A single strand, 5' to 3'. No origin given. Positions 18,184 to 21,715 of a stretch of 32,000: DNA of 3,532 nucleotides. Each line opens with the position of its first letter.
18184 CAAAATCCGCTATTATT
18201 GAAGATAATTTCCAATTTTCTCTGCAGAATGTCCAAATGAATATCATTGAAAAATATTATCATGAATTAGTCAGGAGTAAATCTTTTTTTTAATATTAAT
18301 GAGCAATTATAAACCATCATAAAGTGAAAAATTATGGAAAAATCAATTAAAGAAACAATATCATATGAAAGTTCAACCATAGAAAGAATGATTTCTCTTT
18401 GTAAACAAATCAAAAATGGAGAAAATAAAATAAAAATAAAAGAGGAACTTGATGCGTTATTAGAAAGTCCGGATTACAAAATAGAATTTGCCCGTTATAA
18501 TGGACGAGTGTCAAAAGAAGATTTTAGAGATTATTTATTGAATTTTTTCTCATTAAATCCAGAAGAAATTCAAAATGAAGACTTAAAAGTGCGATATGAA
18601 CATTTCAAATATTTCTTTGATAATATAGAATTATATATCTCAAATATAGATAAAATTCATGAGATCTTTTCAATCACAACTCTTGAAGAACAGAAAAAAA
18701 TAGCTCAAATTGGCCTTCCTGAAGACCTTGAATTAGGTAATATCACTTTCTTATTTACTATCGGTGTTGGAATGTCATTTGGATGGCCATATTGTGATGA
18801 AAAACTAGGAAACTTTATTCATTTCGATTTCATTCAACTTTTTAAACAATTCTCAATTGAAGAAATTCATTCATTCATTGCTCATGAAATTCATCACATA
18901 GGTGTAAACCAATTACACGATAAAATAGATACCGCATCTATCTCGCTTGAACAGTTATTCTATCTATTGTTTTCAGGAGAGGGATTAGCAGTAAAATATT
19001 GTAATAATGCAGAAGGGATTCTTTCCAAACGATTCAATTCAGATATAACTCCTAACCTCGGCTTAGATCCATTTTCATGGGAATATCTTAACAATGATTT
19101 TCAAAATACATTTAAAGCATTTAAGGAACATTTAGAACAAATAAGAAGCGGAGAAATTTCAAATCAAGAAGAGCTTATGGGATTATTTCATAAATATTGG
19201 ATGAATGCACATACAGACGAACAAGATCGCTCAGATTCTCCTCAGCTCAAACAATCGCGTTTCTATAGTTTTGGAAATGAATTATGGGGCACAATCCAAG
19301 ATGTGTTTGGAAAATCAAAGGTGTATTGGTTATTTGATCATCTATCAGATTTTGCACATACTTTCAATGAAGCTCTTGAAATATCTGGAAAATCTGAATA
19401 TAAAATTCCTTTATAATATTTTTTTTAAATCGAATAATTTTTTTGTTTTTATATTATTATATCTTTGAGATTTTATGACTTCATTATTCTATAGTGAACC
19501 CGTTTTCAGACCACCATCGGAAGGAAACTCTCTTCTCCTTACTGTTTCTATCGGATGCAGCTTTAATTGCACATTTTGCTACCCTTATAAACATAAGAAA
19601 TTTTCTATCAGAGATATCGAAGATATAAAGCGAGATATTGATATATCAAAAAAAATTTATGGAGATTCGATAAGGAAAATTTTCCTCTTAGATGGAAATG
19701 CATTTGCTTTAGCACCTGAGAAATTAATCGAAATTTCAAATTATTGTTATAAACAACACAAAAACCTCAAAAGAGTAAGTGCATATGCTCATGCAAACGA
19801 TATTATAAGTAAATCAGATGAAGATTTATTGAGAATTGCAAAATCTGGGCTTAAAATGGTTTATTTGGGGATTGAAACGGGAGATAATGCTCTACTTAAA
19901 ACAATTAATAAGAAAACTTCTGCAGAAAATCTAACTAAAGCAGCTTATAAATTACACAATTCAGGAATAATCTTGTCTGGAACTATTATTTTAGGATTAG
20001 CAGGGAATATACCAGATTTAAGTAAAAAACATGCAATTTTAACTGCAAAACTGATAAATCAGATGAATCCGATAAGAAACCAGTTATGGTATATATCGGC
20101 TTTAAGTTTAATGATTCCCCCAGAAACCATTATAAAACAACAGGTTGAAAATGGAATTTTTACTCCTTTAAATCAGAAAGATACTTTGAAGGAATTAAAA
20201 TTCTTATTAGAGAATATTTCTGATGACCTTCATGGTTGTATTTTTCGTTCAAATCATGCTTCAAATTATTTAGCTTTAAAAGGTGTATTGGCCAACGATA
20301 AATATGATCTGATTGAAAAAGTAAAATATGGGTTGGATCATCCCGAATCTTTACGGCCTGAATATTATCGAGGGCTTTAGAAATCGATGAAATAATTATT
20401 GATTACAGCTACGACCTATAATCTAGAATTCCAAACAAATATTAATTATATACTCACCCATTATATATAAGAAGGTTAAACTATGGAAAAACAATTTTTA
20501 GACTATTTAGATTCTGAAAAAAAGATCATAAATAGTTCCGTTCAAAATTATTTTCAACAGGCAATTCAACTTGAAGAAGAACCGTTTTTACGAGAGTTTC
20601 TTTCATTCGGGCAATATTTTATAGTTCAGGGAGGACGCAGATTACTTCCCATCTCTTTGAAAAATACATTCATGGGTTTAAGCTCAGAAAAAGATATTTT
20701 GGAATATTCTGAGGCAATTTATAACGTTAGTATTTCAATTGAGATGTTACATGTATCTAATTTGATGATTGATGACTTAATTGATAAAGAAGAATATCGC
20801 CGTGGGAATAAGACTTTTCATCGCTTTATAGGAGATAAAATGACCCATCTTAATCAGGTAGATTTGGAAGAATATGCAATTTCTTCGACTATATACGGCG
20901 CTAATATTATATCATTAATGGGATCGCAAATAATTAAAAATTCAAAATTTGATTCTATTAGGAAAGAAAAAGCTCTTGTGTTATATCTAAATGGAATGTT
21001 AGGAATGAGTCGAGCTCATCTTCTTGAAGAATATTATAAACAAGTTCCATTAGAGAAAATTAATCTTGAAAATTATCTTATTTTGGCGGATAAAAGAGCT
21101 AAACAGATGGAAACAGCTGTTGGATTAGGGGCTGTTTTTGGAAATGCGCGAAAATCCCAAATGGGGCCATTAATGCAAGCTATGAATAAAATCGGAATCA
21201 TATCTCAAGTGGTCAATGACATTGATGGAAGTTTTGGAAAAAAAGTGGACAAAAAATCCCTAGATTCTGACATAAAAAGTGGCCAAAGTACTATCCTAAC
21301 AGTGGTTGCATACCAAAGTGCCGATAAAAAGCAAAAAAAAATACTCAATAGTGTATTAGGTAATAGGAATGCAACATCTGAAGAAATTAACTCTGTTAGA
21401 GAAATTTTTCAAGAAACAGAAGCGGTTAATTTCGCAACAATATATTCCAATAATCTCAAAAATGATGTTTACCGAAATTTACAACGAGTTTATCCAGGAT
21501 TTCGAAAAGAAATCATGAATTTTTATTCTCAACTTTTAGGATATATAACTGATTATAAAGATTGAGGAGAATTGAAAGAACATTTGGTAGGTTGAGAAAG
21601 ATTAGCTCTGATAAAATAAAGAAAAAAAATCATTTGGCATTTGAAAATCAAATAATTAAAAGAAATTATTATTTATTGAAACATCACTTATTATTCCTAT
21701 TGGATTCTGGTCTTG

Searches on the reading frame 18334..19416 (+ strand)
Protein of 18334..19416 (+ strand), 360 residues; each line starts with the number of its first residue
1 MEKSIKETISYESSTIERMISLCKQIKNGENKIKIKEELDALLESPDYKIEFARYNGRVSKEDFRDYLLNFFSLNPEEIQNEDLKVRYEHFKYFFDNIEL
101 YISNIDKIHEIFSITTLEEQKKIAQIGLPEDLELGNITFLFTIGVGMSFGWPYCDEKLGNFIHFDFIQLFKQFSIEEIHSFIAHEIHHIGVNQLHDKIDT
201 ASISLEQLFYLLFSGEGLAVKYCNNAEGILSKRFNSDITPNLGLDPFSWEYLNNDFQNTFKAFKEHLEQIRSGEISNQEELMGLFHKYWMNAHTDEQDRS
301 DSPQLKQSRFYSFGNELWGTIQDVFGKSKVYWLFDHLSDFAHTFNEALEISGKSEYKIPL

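Call 55: search_protein_families(library=pfam, proteins=[window:18334-19416:+], max_evalue=0.001)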
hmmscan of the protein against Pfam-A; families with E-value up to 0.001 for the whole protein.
window:18334-19416:+ (360 aa): 1 family
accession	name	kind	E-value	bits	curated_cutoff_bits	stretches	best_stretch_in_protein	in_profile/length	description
PF18958.6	DUF5700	-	8.7e-13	48.7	25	1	40-348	2-278/283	Putative zinc dependent peptidase (DUF5700)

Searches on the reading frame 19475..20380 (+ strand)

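Call 56: search_protein_families(library=pfam, proteins=[window:19475-20380:+], max_evalue=0.001)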
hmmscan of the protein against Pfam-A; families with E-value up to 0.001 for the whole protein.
window:19475-20380:+ (301 aa): 1 family
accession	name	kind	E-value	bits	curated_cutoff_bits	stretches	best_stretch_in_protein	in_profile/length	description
PF04055.27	Radical_SAM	-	1e-17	65.3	29.5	1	24-175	3-151/166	Radical SAM superfamily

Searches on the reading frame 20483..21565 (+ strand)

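Call 56: search_protein_families(library=pfam, proteins=[window:20483-21565:+], max_evalue=0.001)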
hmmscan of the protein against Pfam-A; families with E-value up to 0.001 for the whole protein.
window:20483-21565:+ (360 aa): 1 family
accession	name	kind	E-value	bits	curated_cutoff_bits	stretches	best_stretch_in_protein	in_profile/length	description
PF00348.22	polyprenyl_synt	-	7.1e-28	97.9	27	1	42-307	7-249/251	Polyprenyl synthetase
